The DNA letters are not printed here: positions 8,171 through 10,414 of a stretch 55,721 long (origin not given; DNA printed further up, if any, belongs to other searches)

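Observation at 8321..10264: bd-like paralogue A: extended CydA homologue with a collapsed Q-loop and extra His clusters absent from paralogue B (candidate additional metal site)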

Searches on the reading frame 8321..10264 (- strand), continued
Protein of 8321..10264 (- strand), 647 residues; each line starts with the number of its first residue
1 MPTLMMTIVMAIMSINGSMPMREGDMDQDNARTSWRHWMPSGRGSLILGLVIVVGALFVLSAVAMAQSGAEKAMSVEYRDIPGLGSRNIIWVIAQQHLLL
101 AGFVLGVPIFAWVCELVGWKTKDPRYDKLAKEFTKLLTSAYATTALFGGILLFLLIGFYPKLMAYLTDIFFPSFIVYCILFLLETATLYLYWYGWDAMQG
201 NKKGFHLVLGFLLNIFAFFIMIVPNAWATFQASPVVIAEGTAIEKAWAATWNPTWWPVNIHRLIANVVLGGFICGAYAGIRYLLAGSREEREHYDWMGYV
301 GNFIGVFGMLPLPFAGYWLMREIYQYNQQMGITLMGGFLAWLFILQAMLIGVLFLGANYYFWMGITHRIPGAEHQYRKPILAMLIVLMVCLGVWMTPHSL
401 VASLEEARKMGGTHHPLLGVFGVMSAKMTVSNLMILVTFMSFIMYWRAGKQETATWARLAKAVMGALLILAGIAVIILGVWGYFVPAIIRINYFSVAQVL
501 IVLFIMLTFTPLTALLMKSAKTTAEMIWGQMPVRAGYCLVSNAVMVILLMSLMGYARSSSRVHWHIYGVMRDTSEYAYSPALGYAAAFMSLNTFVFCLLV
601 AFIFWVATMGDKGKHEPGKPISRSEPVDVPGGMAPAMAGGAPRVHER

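Call 46: predict_structure(alignment_id=A1)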
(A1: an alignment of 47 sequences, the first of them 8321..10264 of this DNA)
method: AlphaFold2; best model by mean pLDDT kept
length: 647 residues; sequences in the alignment: 47
mean_pLDDT: 86.5   pTM: 0.85
mean pLDDT of the five models: 86.5, 84.4, 84.2, 83.9, 82.9
residues with pLDDT >= 90: 428; 70-90: 133; 50-70: 27; < 50: 59
segments of 3 or more residues with pLDDT < 50: 1-29, 38-40, 624-647
pLDDT, mean of each block of 10 residues (from residue 1): 40 39 42 49 69 77 67 82 91 96 96 96 95 95 96 95 92 94 96 96 97 97 94 80 91 94 97 98 96 97 96 91 86 82 91 97 97 96 97 89 82 84 92 96 96 95 96 96 90 91 95 94 95 98 97 91 89 80 88 97 92 72 47 45 43
secondary structure, 60 per line:
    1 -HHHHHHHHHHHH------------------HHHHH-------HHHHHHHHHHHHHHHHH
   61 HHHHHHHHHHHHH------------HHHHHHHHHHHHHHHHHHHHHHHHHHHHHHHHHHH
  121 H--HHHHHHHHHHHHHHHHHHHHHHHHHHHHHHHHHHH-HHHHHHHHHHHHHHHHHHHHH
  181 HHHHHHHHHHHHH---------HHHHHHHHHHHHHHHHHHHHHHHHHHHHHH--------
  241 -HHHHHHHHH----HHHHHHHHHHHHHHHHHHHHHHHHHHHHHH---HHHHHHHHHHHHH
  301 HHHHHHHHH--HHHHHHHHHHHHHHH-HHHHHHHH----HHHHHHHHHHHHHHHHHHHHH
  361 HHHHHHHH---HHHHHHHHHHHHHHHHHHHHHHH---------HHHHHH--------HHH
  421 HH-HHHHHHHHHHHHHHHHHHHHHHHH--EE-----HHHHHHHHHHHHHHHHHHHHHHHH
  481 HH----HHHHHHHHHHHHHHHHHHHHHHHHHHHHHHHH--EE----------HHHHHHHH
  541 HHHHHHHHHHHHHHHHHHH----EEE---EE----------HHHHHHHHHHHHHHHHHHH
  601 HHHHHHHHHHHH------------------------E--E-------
elements in order: H2-13 H32-36 H44-73 H86-121 H124-158 H160-193 H203-232 H242-250 H255-284 H288-309 H312-326 H328-335 H340-368 H372-394 H404-409 H418-422 H424-447 H457-482 H487-518 H533-559 E564-566 H582-612

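Call 49: search_solved_structures(query=A1, max_evalue=1, show_alignments=3)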
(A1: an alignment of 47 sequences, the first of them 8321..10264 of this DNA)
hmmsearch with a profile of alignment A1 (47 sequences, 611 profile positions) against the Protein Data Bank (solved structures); distinct sequences matched with E-value up to 1: 5.
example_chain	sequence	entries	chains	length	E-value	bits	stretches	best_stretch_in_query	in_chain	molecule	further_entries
5doq_A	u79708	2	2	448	1.8e-16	63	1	58-253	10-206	Bd-type quinol oxidase subunit I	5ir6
9r2g_A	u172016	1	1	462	8.9e-14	54.1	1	68-295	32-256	Cytochrome bd menaquinol oxidase subunit I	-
6rko_A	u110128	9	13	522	5.7e-07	31.6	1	64-243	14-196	Cytochrome bd-I ubiquinol oxidase subunit 1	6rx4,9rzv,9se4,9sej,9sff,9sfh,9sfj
7ose_A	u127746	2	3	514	5.1e-06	28.4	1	66-258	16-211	Cytochrome bd-II ubiquinol oxidase subunit 1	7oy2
7d5i_A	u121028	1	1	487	5.5e-06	28.3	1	68-288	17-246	Cytochrome D ubiquinol oxidase subunit 1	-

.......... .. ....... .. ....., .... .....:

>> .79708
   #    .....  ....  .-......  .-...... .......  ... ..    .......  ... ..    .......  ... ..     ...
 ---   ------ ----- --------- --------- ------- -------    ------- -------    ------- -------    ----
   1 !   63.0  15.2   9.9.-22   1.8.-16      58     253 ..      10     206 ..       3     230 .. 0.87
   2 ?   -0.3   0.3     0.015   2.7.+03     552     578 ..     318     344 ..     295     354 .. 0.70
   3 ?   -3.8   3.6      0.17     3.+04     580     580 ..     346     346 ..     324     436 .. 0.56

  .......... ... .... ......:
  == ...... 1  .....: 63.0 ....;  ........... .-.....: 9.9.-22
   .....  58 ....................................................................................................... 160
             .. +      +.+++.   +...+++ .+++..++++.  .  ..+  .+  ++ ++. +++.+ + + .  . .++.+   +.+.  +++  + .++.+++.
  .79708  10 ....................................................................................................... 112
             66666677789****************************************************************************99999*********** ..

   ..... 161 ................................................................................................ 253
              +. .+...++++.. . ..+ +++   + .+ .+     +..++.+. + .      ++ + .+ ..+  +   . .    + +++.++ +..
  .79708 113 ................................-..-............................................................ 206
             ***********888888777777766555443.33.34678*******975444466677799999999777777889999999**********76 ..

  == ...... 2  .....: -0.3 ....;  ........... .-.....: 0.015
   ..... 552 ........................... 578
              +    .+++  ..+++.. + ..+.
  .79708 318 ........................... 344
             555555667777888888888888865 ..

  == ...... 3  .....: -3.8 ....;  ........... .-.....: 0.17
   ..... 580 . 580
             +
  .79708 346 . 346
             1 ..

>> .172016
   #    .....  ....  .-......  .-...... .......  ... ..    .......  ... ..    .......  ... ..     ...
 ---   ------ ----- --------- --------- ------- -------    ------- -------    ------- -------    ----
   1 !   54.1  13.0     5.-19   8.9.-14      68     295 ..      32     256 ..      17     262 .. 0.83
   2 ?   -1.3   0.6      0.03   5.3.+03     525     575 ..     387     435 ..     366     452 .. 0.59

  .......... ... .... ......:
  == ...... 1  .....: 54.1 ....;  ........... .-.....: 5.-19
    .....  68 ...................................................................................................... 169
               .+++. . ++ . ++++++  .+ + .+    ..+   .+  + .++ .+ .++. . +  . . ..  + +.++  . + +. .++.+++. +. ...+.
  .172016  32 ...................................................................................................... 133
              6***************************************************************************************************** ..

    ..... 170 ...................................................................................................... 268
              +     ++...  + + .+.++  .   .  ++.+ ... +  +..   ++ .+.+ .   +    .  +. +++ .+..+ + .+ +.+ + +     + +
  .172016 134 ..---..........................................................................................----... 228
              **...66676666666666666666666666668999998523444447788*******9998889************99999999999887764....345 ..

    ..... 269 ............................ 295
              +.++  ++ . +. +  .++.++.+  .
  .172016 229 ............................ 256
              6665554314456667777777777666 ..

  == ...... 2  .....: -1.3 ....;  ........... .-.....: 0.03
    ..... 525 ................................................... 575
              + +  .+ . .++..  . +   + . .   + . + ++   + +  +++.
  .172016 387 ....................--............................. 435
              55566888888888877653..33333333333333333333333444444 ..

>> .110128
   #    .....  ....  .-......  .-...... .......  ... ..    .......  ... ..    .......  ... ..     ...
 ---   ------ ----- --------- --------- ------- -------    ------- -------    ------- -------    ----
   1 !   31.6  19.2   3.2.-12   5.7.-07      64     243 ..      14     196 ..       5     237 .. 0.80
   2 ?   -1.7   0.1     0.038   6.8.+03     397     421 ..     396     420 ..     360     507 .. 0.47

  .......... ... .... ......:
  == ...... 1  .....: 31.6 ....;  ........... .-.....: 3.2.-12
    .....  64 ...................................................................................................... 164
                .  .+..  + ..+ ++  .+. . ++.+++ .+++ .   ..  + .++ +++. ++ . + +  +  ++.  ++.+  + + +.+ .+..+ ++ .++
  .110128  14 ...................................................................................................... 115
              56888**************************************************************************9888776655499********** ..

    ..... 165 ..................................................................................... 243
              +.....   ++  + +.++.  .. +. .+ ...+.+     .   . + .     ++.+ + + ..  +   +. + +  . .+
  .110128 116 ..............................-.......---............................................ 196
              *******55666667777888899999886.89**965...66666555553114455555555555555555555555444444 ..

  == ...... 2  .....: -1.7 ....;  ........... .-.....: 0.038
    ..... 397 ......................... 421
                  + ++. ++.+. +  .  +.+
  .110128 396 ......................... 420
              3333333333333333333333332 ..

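Call 50: fold_search(model_id=the predicted structure, library=pdb)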
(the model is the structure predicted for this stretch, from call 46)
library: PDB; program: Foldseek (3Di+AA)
matches with E <= 10: 194; with E <= 0.001: 10
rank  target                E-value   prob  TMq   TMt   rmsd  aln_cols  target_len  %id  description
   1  7oy2_C                9.8e-09  1.00  0.38  0.53  21.8       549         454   15  High resolution structure of cytochrome bd-II oxidase from E. coli (released 2021-12-15)
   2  7ose_A                1.0e-07  1.00  0.39  0.49  19.5       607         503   13  cytochrome bd-II type oxidase with bound aurachin D (released 2021-11-17)
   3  9r2g_A                5.4e-07  1.00  0.35  0.58  21.5       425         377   16  Cytochrome bd II oxidase qOR-2 type from Mycobacterium smegmatis (released 2026-03-04)
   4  6rx4_A                8.4e-07  1.00  0.39  0.51  20.8       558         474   13  THE STRUCTURE OF BD OXIDASE FROM ESCHERICHIA COLI (released 2019-11-20)
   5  5doq_A                1.4e-06  1.00  0.41  0.60  14.3       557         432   13  The structure of bd oxidase from Geobacillus thermodenitrificans (released 2016-05-04)
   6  6rko_A                2.7e-06  1.00  0.41  0.57  19.3       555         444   12  Cryo-EM structure of the E. coli cytochrome bd-I oxidase at 2.68 A resolution (released 2019-10-16)
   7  7nkz_A                4.1e-06  1.00  0.40  0.55  14.2       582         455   12  Cryo-EM structure of the cytochrome bd oxidase from M. tuberculosis at 2.5 A resolution (released 2021-09-22)
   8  8b4o_A                4.7e-06  1.00  0.38  0.54  15.5       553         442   11  Cryo-EM structure of cytochrome bd oxidase from C. glutamicum (released 2022-12-28)
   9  9fka_A                4.7e-06  1.00  0.38  0.52  14.4       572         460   13  Cryo-EM structure of the reduced cytochrome bd oxidase from M. tuberculosis (released 2025-02-12)
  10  7d5i_A                2.4e-05  1.00  0.39  0.55  16.1       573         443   13  Structure of Mycobacterium smegmatis bd complex in the apo-form. (released 2021-06-23)
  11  5doq_B                9.7e-03  1.00  0.30  0.54  14.2       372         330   13  The structure of bd oxidase from Geobacillus thermodenitrificans (released 2016-05-04)
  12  9r2g_D                1.6e-02  1.00  0.32  0.59   4.2       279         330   13  Cytochrome bd II oxidase qOR-2 type from Mycobacterium smegmatis (released 2026-03-04)
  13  6rko_B                2.4e-02  1.00  0.23  0.35   6.5       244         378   17  Cryo-EM structure of the E. coli cytochrome bd-I oxidase at 2.68 A resolution (released 2019-10-16)
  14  6rx4_B                2.7e-02  1.00  0.24  0.36   6.3       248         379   14  THE STRUCTURE OF BD OXIDASE FROM ESCHERICHIA COLI (released 2019-11-20)
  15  7oy2_B                6.6e-02  0.97  0.24  0.37  21.8       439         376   12  High resolution structure of cytochrome bd-II oxidase from E. coli (released 2021-12-15)
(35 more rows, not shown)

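Call 64: list_cluster_members(proteins=[P0121, P0122, P0124, P0126, P0123, P0128, P0132, P0142, P0150, P0157])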
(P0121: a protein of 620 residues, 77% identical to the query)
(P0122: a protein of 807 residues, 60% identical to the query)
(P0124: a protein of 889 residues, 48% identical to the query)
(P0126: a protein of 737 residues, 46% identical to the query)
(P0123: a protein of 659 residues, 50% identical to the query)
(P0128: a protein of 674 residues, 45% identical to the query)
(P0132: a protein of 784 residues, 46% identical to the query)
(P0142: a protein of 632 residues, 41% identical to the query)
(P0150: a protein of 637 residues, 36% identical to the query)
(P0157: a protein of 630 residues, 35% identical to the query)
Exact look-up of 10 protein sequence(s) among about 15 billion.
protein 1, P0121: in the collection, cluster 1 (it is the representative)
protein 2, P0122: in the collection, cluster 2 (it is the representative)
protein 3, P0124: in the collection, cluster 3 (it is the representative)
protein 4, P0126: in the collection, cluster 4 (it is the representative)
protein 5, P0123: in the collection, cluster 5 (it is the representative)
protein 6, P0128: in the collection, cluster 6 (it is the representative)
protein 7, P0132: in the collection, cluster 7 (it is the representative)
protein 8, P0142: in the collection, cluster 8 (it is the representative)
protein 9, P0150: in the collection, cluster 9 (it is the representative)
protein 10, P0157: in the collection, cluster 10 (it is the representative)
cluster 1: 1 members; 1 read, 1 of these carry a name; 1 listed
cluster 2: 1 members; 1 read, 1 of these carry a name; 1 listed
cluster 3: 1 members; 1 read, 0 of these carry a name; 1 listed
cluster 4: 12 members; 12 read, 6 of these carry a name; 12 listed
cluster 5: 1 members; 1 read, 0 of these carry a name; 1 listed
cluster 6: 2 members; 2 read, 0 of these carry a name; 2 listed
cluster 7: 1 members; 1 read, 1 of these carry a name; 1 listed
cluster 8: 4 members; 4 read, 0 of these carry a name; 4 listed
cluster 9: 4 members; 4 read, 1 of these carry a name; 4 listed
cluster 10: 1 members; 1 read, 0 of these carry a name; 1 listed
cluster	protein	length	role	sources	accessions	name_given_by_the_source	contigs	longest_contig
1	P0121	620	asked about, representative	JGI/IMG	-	cytochrome bd-type quinol oxidase subunit 1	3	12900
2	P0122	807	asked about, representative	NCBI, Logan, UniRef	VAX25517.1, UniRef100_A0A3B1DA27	hypothetical protein MNBD_NITROSPINAE02-1190 [hydrothermal vent metagenome] | Cytochrome c domain-containing protein n=1 Tax=hydrothermal vent metagenome TaxID=652676 ...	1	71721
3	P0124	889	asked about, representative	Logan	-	-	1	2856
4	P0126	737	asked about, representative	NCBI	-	-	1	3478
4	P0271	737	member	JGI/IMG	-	cytochrome bd ubiquinol oxidase subunit I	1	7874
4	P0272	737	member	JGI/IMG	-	cytochrome bd ubiquinol oxidase subunit I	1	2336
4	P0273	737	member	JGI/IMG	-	cytochrome bd ubiquinol oxidase subunit I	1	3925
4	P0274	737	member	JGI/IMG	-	cytochrome bd ubiquinol oxidase subunit I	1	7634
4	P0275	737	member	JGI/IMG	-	cytochrome bd ubiquinol oxidase subunit I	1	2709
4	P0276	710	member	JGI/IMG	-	cytochrome bd-type quinol oxidase subunit 1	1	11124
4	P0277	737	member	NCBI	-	-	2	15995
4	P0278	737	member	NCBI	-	-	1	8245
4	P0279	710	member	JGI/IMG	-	-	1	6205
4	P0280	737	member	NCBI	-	-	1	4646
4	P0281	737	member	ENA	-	-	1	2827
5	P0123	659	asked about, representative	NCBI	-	-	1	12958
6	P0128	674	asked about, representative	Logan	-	-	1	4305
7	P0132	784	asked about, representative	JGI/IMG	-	cytochrome bd-type quinol oxidase subunit 1/mono/diheme cytochrome c family protein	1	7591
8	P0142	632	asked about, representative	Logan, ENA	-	-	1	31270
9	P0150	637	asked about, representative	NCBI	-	-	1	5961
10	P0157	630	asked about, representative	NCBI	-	-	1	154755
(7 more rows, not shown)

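Call 74: find_encoding_contigs(protein=P0122, flank=8000, max_places=2)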
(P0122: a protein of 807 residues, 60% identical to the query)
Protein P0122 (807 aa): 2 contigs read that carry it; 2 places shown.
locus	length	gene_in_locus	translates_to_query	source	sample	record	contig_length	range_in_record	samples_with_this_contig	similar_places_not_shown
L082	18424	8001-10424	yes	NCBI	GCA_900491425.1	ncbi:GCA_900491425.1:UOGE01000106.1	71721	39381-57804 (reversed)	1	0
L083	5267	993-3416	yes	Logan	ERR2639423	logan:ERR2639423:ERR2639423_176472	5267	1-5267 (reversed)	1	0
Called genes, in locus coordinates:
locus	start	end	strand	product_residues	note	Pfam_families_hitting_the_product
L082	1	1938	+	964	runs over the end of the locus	PF01208:URO-D, PF00111:Fer2, PF17651:Raco_middle, PF14574:RACo_C_ter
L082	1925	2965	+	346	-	PF00989:PAS, PF08448:PAS_4, PF13426:PAS_9, PF08447:PAS_3 (weak), PF00512:HisKA, PF02518:HATPase_c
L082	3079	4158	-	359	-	PF01841:Transglut_core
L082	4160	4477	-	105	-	-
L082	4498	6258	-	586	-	PF02743:dCache_1, PF02518:HATPase_c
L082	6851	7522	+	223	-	PF13442:Cytochrome_CBB3 (faint), PF00034:Cytochrom_C (faint), PF02433:FixO (faint)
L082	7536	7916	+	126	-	PF13442:Cytochrome_CBB3, PF00034:Cytochrom_C (weak)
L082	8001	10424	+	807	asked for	PF01654:Cyt_bd_oxida_I, PF00034:Cytochrom_C (weak)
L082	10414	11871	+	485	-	PF00662:Proton_antipo_N (weak), PF00361:Proton_antipo_M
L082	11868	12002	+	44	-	-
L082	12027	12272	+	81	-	-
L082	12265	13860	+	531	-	PF00361:Proton_antipo_M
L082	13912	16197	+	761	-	PF00034:Cytochrom_C (weak), PF13442:Cytochrome_CBB3, PF00034:Cytochrom_C, PF13442:Cytochrome_CBB3, PF09459:EB_dh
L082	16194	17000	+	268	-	PF00034:Cytochrom_C, PF13442:Cytochrome_CBB3, PF00034:Cytochrom_C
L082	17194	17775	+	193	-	-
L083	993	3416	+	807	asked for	PF01654:Cyt_bd_oxida_I, PF00034:Cytochrom_C (weak)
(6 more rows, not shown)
